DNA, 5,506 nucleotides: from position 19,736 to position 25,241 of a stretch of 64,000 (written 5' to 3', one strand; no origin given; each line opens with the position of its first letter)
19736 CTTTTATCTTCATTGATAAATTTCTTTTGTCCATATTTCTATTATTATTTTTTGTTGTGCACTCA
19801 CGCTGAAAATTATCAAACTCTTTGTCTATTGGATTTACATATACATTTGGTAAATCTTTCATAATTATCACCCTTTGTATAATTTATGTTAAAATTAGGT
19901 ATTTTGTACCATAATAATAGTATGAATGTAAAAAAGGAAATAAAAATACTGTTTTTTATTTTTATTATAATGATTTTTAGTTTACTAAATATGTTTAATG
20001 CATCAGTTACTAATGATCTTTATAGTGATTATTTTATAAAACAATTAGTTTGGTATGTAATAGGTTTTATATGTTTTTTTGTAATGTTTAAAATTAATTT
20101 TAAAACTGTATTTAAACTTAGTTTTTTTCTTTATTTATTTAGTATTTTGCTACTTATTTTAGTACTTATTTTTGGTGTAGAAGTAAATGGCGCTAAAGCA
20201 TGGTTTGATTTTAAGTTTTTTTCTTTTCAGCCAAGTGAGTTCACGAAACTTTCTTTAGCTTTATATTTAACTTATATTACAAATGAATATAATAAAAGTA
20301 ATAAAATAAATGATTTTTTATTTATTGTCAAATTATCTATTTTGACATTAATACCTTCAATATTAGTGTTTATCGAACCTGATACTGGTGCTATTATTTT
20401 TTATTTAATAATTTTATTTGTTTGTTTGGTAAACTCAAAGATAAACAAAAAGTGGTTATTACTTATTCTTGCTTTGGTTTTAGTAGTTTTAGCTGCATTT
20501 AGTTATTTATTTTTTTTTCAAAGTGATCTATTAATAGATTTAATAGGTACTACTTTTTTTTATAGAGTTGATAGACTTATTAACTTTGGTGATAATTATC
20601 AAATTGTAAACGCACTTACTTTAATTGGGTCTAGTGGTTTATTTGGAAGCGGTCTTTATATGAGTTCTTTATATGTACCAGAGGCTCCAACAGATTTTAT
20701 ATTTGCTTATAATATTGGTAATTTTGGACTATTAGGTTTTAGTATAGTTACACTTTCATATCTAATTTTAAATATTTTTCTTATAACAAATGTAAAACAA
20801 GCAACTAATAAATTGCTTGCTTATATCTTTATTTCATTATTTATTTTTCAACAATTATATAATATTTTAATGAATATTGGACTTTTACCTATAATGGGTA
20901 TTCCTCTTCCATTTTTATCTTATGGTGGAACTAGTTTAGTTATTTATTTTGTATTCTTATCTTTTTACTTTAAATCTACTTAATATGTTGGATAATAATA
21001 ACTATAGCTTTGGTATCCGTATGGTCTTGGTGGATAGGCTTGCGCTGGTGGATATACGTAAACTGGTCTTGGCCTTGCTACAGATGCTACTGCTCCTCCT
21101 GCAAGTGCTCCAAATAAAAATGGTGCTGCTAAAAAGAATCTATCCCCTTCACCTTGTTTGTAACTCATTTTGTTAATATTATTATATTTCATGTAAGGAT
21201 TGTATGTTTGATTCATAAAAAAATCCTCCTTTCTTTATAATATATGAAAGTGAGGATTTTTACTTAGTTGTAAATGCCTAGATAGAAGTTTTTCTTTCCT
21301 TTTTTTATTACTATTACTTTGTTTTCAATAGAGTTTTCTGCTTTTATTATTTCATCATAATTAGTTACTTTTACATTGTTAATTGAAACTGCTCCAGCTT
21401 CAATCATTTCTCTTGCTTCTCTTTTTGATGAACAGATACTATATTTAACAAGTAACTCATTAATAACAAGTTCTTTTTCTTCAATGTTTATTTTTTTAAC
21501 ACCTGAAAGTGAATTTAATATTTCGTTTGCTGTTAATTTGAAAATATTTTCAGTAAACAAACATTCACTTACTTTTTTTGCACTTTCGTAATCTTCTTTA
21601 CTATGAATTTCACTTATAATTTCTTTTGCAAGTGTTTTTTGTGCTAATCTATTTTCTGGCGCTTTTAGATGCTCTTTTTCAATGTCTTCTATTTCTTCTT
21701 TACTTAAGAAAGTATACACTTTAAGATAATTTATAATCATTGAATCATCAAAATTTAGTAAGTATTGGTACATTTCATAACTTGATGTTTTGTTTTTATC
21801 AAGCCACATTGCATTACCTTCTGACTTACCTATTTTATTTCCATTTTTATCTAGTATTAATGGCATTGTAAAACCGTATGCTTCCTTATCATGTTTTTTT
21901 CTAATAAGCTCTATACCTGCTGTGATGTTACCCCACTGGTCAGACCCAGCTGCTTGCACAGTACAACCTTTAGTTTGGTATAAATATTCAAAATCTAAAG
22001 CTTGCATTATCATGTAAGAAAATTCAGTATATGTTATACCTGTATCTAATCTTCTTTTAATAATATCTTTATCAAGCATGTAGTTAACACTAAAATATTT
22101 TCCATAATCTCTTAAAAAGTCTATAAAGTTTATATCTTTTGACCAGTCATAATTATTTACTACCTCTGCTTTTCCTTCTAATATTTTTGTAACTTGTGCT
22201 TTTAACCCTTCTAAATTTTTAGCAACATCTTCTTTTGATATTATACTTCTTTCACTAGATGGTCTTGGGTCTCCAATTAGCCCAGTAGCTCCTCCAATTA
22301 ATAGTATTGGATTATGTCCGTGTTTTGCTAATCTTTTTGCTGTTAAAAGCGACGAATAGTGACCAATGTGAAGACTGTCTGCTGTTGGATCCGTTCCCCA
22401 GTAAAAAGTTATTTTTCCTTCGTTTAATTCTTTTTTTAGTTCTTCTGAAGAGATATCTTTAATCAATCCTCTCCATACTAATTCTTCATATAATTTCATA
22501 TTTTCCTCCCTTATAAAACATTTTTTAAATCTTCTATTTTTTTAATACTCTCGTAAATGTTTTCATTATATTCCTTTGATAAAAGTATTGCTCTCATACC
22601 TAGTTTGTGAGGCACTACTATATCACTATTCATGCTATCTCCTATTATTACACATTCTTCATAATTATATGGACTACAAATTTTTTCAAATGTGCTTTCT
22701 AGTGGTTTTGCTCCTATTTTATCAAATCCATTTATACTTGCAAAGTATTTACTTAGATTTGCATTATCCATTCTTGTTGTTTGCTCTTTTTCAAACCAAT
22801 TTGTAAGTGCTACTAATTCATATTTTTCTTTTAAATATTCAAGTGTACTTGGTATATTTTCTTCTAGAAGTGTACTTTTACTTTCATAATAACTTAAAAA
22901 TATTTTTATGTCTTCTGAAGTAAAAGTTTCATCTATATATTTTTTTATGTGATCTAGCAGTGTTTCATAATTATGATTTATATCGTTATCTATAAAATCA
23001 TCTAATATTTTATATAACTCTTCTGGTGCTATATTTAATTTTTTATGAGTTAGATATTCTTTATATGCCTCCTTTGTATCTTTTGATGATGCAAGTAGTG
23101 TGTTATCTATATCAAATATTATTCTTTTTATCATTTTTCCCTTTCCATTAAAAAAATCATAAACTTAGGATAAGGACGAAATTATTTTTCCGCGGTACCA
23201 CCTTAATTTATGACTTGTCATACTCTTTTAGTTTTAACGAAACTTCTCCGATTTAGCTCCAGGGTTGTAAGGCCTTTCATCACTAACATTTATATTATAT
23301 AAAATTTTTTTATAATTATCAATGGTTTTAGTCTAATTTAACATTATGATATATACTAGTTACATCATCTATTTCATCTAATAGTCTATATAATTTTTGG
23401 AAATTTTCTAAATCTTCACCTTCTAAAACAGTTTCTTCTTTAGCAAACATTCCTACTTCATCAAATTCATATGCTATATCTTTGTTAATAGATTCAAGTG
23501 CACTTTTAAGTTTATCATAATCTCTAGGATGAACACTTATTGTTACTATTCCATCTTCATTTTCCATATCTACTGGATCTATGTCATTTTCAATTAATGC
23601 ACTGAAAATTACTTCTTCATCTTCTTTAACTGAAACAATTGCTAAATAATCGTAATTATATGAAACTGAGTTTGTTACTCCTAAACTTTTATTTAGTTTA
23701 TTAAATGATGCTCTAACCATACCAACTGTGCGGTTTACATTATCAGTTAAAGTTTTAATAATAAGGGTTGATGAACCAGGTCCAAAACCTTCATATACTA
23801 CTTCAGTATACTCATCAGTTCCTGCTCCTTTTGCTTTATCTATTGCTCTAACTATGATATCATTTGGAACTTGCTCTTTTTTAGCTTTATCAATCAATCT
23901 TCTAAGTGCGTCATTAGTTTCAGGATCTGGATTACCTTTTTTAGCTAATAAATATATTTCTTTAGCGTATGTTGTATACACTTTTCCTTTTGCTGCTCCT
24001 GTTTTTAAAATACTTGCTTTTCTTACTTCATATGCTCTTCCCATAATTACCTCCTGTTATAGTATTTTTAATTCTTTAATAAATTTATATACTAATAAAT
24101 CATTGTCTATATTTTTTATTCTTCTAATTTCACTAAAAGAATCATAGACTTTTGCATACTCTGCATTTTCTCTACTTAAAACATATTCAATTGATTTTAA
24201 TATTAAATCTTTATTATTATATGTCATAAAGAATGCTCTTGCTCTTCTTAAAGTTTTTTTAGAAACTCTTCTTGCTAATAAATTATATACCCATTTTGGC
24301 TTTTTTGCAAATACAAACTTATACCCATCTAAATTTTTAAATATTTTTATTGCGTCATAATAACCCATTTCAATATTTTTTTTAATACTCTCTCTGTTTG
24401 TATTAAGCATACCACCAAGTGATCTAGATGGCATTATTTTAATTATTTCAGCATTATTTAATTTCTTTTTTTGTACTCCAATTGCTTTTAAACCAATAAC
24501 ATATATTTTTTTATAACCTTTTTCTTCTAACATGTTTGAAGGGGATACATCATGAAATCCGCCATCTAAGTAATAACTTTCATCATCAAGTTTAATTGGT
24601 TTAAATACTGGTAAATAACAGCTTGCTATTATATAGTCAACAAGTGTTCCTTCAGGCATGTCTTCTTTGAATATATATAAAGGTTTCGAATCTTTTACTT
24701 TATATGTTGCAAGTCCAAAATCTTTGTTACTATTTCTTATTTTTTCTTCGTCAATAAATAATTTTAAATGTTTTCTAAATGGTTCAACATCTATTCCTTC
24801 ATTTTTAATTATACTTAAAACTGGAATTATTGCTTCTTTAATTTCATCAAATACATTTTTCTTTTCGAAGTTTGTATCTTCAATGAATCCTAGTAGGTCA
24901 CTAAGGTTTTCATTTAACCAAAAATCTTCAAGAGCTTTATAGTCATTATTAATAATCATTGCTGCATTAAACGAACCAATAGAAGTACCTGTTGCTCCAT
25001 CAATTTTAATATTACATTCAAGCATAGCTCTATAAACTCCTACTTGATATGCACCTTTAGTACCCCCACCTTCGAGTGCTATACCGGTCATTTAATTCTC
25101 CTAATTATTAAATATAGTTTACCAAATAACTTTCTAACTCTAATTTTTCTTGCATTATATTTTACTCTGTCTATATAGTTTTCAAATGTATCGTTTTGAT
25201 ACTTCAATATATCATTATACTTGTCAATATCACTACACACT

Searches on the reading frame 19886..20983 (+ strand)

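Call 45: search_protein_families(library=pfam, proteins=[window:19886-20983:+], max_evalue=0.001)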
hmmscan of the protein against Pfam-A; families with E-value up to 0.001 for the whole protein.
window:19886-20983:+ (365 aa): 1 family
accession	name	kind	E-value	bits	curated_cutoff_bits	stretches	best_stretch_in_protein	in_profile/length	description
PF01098.24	FTSW_RODA_SPOVE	-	6.3e-64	216.6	26.4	1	22-356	11-342/356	Cell cycle protein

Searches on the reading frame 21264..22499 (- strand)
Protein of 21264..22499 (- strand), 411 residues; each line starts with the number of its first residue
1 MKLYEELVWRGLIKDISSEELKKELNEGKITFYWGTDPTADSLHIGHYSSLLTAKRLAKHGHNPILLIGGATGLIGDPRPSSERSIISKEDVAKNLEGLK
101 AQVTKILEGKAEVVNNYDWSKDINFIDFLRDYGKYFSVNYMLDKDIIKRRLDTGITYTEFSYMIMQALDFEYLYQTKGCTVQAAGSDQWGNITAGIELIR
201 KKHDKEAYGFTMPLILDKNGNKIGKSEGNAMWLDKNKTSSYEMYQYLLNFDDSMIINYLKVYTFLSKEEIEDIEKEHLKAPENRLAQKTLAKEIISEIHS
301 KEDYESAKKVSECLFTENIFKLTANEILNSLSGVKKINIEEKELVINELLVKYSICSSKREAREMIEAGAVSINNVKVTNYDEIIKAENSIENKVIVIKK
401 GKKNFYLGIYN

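Call 39: search_protein_families(library=pfam, proteins=[window:21264-22499:-], max_evalue=0.001)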
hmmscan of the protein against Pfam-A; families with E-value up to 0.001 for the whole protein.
window:21264-22499:- (411 aa): 3 families
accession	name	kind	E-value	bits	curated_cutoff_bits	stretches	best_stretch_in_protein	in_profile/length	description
PF00579.31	tRNA-synt_1b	-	2.2e-74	250.8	21.1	1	27-315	3-291/292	tRNA synthetases class I (W and Y)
PF22421.1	SYY_C-terminal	-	1e-21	77.1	27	1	326-407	1-82/83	Tyrosine--tRNA ligase SYY-like C-terminal domain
PF01479.30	S4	-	1.7e-09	37.7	22.8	1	349-388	6-45/48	S4 domain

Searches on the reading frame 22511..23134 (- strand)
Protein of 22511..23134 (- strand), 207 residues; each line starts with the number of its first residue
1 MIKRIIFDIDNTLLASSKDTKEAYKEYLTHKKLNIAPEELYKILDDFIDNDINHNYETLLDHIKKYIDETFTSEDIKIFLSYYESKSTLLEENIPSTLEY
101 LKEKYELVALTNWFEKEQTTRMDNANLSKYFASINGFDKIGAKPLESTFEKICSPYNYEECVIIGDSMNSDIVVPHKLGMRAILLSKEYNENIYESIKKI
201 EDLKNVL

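Call 39: search_protein_families(library=pfam, proteins=[window:22511-23134:-], max_evalue=0.001)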
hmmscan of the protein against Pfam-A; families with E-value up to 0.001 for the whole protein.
window:22511-23134:- (207 aa): 3 families
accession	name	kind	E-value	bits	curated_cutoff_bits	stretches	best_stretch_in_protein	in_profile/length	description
PF13419.12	HAD_2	-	2.6e-14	54.2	23.8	1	5-184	1-177/178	Haloacid dehalogenase-like hydrolase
PF00702.32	Hydrolase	-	1.5e-13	52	26.4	1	2-172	1-184/191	haloacid dehalogenase-like hydrolase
PF13242.12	Hydrolase_like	-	1.9e-06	28.1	22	1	143-186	4-49/75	HAD-hyrolase-like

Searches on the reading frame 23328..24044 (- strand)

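Call 39: search_protein_families(library=pfam, proteins=[window:23328-24044:-], max_evalue=0.001)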
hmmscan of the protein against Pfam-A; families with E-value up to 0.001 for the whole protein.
window:23328-24044:- (238 aa): 2 families
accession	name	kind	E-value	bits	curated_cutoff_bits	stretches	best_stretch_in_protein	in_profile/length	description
PF01709.26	Transcrip_reg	-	1.6e-37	129.1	27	1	79-235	1-160/160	TACO1/YebC second and third domain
PF20772.2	TACO1_YebC_N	-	2.2e-21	76.5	36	1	5-73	3-72/73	TACO1/YebC protein N-terminal domain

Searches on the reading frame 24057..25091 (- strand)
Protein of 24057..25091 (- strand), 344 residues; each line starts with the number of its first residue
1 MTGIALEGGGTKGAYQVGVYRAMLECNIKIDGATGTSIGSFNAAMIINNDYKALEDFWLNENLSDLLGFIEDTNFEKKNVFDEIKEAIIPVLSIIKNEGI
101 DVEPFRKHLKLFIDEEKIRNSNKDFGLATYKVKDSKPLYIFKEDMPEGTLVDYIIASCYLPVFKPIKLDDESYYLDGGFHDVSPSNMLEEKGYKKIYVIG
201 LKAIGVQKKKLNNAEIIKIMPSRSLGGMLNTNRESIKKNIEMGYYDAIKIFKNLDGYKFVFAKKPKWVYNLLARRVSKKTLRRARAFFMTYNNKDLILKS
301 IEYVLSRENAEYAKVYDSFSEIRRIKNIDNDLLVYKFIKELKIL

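Call 39: search_protein_families(library=pfam, proteins=[window:24057-25091:-], max_evalue=0.001)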
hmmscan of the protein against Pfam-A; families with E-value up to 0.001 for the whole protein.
window:24057-25091:- (344 aa): 1 family
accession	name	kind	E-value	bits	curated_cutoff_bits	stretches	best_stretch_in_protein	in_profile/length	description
PF01734.28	Patatin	-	6.7e-27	95.4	27.7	1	5-184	2-186/191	Patatin-like phospholipase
